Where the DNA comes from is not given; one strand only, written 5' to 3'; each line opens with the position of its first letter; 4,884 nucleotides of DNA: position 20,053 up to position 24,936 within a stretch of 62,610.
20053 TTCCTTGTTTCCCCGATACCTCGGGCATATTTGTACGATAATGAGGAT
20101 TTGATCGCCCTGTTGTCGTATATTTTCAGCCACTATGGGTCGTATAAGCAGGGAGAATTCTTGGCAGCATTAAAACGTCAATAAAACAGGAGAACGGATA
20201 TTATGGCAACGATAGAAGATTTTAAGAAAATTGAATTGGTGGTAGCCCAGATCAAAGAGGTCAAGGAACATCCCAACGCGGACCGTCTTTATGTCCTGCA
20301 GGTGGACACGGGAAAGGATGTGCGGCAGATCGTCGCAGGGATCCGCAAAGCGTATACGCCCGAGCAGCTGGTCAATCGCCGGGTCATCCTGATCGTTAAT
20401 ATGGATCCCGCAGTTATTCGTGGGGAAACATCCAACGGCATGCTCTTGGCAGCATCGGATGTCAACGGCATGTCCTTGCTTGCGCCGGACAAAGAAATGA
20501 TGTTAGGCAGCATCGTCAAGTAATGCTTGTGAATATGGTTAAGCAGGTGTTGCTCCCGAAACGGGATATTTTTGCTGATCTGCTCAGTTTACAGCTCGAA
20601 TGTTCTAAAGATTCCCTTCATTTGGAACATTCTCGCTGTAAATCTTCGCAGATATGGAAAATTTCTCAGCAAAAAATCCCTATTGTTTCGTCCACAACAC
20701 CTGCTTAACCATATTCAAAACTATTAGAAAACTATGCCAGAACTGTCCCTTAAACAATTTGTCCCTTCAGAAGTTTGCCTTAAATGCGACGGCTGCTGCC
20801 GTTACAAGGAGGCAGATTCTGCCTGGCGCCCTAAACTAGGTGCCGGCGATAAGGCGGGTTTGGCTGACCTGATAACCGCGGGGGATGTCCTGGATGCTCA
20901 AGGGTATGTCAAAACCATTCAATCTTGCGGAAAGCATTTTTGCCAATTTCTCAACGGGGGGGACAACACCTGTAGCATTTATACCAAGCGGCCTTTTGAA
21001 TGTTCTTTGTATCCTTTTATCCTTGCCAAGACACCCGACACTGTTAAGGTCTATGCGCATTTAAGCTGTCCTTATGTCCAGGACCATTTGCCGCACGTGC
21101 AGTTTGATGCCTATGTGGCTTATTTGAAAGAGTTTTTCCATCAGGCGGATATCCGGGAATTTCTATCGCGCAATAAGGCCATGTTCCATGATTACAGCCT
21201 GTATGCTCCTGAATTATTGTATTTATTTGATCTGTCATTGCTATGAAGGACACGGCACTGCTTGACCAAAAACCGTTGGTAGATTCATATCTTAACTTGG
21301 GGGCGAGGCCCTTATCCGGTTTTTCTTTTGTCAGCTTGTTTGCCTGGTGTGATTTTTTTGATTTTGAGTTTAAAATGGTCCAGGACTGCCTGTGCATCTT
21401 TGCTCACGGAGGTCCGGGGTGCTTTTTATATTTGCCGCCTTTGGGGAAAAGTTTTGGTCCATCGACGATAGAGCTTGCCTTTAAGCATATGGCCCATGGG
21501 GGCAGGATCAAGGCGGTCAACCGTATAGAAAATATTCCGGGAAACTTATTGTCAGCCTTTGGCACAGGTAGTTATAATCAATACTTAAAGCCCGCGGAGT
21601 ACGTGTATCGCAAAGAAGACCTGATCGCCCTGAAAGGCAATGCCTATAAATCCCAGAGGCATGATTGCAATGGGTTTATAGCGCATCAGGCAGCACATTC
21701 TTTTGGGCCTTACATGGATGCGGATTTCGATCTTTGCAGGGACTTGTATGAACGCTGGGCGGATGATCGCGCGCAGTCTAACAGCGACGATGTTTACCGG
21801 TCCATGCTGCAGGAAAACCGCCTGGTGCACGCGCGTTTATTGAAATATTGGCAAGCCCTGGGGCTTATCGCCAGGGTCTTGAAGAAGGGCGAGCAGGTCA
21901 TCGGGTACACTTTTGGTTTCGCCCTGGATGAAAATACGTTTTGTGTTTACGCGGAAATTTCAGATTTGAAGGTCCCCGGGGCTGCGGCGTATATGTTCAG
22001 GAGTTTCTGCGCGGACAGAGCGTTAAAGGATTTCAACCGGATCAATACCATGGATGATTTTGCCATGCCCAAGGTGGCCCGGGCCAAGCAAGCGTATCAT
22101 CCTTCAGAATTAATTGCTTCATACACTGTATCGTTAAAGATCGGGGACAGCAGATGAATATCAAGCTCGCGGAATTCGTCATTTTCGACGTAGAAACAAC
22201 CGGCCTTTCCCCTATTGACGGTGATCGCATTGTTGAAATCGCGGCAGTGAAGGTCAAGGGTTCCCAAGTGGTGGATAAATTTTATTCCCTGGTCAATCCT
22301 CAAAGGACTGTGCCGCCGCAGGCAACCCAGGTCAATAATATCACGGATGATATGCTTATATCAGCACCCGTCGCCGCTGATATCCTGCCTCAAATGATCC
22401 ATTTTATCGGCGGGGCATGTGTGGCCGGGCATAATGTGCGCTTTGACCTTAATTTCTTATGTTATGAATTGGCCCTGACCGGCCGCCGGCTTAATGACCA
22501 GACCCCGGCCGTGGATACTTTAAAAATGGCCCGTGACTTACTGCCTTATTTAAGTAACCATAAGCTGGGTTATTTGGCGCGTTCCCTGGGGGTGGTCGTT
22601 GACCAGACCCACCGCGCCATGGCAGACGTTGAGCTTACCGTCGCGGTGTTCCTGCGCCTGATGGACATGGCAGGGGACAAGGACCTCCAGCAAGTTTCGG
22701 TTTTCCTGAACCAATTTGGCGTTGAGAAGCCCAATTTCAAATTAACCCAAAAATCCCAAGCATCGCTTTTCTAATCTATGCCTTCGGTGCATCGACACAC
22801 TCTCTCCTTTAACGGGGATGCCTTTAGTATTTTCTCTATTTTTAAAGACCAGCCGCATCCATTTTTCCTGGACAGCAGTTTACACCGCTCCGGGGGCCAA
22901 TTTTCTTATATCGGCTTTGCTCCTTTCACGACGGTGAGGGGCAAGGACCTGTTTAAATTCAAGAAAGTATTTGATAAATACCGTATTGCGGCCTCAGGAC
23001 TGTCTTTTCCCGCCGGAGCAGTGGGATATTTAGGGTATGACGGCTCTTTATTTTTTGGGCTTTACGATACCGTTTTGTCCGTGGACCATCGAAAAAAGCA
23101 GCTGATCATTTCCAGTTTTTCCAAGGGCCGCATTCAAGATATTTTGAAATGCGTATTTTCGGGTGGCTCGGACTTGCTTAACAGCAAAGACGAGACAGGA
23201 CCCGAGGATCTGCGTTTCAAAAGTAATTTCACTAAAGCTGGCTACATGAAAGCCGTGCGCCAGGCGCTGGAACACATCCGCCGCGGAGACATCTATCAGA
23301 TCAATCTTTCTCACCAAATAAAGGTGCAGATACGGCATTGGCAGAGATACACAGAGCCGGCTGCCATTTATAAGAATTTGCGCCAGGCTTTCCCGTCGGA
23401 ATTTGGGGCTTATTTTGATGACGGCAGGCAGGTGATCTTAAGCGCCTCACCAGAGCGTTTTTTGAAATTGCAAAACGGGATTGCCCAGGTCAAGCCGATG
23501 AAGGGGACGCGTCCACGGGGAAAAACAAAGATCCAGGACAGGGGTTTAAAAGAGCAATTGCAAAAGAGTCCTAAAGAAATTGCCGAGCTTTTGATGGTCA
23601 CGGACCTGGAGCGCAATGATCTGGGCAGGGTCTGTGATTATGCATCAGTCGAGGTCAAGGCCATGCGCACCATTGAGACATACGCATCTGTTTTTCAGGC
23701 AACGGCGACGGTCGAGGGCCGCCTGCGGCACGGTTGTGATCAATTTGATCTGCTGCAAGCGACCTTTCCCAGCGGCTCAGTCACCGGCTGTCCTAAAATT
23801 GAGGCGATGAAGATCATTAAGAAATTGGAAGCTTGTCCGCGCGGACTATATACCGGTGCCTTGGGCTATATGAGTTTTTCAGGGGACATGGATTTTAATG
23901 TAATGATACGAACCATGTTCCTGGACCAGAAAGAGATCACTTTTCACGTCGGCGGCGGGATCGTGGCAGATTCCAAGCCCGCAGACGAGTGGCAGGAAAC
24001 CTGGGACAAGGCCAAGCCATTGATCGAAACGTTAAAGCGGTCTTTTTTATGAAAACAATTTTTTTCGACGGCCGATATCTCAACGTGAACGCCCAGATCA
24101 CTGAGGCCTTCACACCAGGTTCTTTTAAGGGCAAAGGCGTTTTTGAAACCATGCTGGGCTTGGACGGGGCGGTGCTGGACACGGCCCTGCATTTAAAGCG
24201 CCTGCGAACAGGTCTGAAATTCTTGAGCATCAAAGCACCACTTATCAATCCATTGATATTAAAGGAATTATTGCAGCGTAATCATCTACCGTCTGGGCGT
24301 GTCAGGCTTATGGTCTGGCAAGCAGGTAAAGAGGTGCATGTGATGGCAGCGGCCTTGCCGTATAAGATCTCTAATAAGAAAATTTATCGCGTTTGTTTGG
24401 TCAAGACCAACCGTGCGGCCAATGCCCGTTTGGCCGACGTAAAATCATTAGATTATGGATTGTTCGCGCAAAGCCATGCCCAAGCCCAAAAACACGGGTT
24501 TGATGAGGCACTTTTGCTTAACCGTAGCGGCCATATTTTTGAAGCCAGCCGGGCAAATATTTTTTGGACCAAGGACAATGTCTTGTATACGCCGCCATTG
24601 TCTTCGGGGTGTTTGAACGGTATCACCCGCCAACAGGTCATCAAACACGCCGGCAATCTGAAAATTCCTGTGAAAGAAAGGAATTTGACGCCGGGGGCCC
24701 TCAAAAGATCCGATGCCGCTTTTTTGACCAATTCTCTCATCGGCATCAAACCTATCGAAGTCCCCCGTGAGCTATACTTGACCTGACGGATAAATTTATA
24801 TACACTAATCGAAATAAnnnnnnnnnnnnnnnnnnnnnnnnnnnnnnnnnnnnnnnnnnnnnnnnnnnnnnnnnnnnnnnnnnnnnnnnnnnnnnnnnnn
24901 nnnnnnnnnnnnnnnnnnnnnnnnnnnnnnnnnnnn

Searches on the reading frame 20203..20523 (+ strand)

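Call 48: search_protein_families(library=ncbifam, proteins=[window:20203-20523:+], max_evalue=0.001)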
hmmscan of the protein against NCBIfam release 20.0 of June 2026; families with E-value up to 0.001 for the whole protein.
window:20203-20523:+ (106 aa): 12 families
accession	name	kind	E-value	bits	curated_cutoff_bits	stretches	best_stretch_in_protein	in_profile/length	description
TIGR00399.1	metG_C_term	equivalog_domain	1.4e-31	109.2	116.65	1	3-105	35-138/139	methionine--tRNA ligase subunit beta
NF008900.0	PRK12267.1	equivalog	1.1e-30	106.8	598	1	3-106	544-648/648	methionine--tRNA ligase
NF001100.0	PRK00133.1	equivalog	1.1e-30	106.8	587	1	3-106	572-676/676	methionine--tRNA ligase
NF007492.0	PRK10089.1-1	equivalog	1.5e-23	82.9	150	1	4-103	6-107/110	tRNA-binding protein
TIGR02222.1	chap_CsaA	subfamily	3.1e-16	59.3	119.65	1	4-104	1-105/107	export-related chaperone CsaA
NF007494.0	PRK10089.1-3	equivalog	1.9e-15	56.8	109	1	1-103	3-109/112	tRNA-binding protein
NF007495.0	PRK10089.1-4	equivalog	3.6e-13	50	117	1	3-102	6-109/113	tRNA-binding protein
TIGR00472.1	pheT_bact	equivalog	6.5e-13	47.8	402.65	1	4-88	36-127/798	phenylalanine--tRNA ligase subunit beta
NF007496.0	PRK10089.1-5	equivalog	6.5e-12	45.6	171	1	1-102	1-105/109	chaperone CsaA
NF007493.0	PRK10089.1-2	equivalog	2e-10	40.7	160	1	3-103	5-109/112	tRNA-binding protein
NF045760.1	YtpR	equivalog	1.4e-09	38.1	100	1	9-84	80-158/185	YtpR family tRNA-binding protein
NF045867.1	PheT_Nterm_rel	equivalog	2.9e-08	33.9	120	1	9-82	86-163/171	TyrS-associated PheT N-terminal domain-related protein TapR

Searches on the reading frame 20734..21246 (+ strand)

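Call 10: search_protein_families(library=pfam, proteins=[window:20734-21246:+], max_evalue=0.001)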
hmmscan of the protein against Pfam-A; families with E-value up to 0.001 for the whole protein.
window:20734-21246:+ (170 aa): 1 family
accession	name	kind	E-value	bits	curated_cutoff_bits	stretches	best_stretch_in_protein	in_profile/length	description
PF03692.20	CxxCxxCC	-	1.6e-07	32.4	23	1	15-96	2-72/85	Putative zinc- or iron-chelating domain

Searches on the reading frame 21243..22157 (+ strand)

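Call 10: search_protein_families(library=pfam, proteins=[window:21243-22157:+], max_evalue=0.001)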
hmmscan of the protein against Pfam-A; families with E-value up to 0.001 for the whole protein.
window:21243-22157:+ (304 aa): 1 family
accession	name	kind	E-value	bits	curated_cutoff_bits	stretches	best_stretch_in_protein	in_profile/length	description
PF09924.15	LPG_synthase_C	-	6.9e-16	58.6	27.5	1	25-296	9-297/298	Phosphatidylglycerol lysyltransferase, C-terminal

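Call 48: search_protein_families(library=ncbifam, proteins=[window:21243-22157:+], max_evalue=0.001)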
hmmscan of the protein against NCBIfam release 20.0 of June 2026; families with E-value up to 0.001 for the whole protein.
window:21243-22157:+ (304 aa): 0 families

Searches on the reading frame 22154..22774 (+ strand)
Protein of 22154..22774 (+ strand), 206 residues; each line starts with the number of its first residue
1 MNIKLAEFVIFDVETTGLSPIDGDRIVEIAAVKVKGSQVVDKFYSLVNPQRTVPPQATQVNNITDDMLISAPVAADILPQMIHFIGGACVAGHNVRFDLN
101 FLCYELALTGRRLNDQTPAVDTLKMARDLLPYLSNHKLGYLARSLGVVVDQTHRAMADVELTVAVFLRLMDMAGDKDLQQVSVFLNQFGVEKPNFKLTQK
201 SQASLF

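Call 10: search_protein_families(library=pfam, proteins=[window:22154-22774:+], max_evalue=0.001)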
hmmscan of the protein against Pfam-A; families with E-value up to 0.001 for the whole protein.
window:22154-22774:+ (206 aa): 3 families
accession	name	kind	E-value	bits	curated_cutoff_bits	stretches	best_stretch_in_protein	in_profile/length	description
PF00929.31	RNase_T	-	8e-34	118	24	1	9-166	1-164/164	Exonuclease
PF13482.12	RNase_H_2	-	0.0002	21.8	22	0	9-152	1-120/165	RNase_H superfamily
PF01612.26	DNA_pol_A_exo1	-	0.00078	19.7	23.6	0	78-145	65-127/173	3'-5' exonuclease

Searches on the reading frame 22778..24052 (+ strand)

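Call 10: search_protein_families(library=pfam, proteins=[window:22778-24052:+], max_evalue=0.001)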
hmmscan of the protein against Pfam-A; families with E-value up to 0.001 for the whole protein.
window:22778-24052:+ (424 aa): 2 families
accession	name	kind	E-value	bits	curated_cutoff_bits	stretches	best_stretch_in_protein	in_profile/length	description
PF00425.24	Chorismate_bind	-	1.9e-90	303.3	27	1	153-411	2-257/257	chorismate binding enzyme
PF04715.19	Anth_synt_I_N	-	3.5e-11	44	23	1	17-88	7-99/140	Anthranilate synthase component I, N terminal region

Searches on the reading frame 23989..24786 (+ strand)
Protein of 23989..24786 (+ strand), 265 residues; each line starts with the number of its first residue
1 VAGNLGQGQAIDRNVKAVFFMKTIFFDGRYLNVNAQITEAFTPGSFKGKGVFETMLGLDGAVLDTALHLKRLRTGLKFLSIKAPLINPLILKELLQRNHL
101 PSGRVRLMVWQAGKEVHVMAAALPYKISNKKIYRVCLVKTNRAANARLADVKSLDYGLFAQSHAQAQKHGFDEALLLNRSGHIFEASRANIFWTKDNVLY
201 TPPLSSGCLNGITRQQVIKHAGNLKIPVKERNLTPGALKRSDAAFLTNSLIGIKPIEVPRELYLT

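Call 10: search_protein_families(library=pfam, proteins=[window:23989-24786:+], max_evalue=0.001)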
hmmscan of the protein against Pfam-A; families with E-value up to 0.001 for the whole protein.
window:23989-24786:+ (265 aa): 1 family
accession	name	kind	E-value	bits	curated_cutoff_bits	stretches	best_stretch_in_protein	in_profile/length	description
PF01063.24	Aminotran_4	-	2e-53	181.9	28.5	1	50-256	1-220/223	Amino-transferase class IV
